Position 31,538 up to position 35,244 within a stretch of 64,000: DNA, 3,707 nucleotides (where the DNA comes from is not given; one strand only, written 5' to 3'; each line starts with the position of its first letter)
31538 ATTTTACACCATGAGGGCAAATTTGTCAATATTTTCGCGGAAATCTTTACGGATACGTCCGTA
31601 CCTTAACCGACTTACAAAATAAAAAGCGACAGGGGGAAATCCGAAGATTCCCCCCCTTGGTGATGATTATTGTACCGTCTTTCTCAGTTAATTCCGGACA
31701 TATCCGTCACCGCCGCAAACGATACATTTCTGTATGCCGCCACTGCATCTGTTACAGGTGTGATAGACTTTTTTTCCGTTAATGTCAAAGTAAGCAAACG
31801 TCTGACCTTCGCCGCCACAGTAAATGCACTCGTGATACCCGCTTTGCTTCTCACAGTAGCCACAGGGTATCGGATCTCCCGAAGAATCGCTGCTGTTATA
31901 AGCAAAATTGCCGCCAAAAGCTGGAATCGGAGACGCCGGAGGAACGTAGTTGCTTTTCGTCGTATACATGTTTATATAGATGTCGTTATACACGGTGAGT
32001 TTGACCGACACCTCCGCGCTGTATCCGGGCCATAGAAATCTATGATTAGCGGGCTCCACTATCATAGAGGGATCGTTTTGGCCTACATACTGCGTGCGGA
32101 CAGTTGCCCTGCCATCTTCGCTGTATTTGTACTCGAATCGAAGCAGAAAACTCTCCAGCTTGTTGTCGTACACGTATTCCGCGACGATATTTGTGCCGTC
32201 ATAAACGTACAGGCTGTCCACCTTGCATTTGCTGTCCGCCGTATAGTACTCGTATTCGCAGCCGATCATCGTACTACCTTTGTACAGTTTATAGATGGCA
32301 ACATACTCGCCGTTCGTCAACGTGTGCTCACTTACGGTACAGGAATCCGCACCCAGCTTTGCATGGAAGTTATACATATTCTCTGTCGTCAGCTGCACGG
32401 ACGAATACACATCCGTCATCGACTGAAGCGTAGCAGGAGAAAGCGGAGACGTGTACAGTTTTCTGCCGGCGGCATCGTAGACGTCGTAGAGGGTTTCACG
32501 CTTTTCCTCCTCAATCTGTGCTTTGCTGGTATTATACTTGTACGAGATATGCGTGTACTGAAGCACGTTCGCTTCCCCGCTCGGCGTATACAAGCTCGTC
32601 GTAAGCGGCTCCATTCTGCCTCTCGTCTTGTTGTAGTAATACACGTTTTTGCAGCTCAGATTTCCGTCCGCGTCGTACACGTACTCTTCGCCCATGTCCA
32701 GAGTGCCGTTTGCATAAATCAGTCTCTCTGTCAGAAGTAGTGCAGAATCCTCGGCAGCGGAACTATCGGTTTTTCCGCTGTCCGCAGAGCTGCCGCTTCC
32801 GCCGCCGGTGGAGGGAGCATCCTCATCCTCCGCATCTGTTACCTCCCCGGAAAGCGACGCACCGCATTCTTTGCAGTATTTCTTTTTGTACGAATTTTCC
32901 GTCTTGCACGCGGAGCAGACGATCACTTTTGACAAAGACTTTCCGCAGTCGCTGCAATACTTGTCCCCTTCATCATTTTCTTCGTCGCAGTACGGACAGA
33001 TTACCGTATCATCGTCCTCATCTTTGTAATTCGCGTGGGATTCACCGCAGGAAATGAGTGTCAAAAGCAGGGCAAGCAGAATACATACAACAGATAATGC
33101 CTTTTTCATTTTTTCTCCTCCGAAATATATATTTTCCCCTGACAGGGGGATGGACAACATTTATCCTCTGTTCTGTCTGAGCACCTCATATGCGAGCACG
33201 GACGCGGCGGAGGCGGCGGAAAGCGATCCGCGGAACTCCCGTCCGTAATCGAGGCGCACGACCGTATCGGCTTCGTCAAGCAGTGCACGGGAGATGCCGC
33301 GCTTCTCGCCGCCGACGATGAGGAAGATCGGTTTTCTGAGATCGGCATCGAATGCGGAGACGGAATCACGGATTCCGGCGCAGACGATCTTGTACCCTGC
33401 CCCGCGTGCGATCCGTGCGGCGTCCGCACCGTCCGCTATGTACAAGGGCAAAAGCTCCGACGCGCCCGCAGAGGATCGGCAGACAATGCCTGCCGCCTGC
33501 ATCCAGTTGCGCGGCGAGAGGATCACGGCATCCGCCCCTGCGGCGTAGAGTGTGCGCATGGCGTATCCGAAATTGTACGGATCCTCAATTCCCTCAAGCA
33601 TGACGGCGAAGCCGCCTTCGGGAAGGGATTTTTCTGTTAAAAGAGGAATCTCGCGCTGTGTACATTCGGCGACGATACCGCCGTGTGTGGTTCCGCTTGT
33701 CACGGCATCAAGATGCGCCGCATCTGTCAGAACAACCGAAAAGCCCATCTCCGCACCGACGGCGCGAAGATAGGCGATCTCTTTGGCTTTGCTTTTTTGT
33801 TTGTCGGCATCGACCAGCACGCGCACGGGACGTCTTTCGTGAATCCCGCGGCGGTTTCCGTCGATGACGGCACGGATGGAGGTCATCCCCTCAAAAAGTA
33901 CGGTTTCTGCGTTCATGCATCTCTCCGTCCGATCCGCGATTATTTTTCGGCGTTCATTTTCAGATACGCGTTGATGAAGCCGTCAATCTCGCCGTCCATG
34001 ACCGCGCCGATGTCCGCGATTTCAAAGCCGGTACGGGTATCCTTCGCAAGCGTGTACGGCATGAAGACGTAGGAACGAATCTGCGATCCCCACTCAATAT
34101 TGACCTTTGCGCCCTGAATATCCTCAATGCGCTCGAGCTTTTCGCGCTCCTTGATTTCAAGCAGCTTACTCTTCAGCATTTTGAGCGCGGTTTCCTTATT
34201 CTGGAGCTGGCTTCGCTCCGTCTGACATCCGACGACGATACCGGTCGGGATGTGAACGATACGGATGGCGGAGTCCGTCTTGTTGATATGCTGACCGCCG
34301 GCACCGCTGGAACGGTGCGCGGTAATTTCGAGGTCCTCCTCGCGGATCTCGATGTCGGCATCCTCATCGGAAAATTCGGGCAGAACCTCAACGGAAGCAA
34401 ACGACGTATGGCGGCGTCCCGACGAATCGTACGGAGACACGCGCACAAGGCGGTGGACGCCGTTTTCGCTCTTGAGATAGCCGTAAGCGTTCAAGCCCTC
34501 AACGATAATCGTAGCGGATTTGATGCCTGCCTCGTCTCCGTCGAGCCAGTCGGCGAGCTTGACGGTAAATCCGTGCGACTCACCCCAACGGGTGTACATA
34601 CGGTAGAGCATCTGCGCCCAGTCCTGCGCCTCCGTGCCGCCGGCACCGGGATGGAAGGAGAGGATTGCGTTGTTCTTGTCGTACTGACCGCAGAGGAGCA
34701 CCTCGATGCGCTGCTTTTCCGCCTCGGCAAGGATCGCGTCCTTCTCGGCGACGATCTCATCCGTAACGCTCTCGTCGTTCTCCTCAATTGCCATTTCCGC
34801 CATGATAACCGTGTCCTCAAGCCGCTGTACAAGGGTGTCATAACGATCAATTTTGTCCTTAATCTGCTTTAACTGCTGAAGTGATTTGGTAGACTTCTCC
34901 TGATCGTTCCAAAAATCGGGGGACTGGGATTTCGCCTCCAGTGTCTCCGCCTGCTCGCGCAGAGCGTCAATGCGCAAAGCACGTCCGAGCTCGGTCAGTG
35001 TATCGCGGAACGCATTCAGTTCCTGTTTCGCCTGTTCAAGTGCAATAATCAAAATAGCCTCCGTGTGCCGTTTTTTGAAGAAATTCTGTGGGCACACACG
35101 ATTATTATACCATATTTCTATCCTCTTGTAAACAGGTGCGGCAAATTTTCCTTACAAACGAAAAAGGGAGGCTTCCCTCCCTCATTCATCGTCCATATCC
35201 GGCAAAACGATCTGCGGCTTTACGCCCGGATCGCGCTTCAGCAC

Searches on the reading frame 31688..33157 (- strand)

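Call 15: search_protein_families(library=pfam, proteins=[window:31688-33157:-], max_evalue=0.001)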
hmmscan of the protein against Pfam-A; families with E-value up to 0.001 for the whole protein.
window:31688-33157:- (489 aa): 3 families
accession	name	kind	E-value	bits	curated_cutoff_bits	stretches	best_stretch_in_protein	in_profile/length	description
PF12773.13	DZR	-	1.8e-08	34.9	27.3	1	54-99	1-45/45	Double zinc ribbon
PF13240.11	Zn_Ribbon_1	-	2e-05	24.7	25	1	54-75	2-23/23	zinc-ribbon domain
PF13248.11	Zn_ribbon_3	-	9.4e-05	22.2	27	1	51-74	2-25/26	zinc-ribbon domain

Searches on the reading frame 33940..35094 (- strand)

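Call 68: search_protein_families(library=pfam, proteins=[window:33940-35094:-], max_evalue=0.00001)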
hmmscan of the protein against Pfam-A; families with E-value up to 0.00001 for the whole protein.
window:33940-35094:- (384 aa): 2 families
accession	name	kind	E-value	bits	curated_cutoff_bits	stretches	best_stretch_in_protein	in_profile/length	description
PF03462.23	PCRF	-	4.1e-56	190.3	24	1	46-235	2-194/194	PCRF domain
PF00472.26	RF-1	-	3.2e-39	133.9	35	1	245-354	2-116/116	RF-1 domain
